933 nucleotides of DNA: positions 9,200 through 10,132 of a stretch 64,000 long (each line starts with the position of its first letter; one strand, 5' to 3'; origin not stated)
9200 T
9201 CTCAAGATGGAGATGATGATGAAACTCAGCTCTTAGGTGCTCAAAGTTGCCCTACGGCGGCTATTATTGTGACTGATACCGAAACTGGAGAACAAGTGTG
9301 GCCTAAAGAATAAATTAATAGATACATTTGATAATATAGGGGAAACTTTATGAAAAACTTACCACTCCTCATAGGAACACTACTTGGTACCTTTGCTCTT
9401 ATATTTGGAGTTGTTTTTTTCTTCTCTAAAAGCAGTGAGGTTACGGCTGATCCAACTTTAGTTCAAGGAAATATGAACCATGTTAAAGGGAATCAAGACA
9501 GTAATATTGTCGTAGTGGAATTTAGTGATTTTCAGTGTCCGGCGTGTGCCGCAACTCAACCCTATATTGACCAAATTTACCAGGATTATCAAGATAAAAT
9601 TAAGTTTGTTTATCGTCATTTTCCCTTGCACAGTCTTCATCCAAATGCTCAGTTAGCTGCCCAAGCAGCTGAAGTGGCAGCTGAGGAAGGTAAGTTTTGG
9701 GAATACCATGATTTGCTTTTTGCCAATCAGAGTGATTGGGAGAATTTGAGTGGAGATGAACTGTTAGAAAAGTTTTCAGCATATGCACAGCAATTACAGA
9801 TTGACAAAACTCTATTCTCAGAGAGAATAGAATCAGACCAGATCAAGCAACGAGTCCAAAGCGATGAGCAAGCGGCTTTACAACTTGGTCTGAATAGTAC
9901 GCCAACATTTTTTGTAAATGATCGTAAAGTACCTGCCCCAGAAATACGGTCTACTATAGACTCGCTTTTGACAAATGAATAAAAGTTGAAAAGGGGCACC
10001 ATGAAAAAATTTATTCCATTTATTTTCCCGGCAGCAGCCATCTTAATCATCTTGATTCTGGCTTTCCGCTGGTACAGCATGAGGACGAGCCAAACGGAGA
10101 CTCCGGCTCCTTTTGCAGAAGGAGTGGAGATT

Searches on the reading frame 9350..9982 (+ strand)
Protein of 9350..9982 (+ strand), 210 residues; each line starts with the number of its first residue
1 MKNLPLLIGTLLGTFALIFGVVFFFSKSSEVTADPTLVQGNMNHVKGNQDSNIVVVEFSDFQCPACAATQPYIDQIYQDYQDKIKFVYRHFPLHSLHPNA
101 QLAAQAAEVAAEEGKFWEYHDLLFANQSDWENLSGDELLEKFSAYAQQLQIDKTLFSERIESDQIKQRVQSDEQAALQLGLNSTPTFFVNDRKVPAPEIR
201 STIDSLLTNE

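Call 44: find_encoding_contigs(protein=window:9350-9982:+, flank=10000, max_places=1)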
Protein window:9350-9982:+ (210 aa): 12 contigs read that carry it; 1 place shown.
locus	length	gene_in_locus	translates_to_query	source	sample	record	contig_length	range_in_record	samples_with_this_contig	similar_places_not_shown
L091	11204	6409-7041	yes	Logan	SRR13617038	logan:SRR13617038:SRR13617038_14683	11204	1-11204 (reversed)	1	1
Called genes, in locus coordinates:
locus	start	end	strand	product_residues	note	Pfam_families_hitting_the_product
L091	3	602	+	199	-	?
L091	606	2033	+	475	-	PF19295:SufBD_N, PF01458:SUFBD_core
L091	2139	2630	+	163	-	PF01458:SUFBD_core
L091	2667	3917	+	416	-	PF00266:Aminotran_5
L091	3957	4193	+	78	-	PF05635:23S_rRNA_IVP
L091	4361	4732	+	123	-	PF01592:NifU_N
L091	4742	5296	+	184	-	PF01931:NTPase_I-T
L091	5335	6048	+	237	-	PF00970:FAD_binding_6, PF08030:NAD_binding_6 (faint), PF00175:NAD_binding_1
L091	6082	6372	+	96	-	PF13459:Fer4_15 (weak), PF13370:Fer4_13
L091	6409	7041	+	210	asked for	PF13743:Thioredoxin_5 (faint), PF13462:Thioredoxin_4, PF01323:DSBA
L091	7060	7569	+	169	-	-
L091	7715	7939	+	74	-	-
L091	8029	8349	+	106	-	PF01883:FeS_assembly_P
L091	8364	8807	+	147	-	PF02502:LacAB_rpiB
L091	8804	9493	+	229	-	PF00834:Ribul_P_3_epim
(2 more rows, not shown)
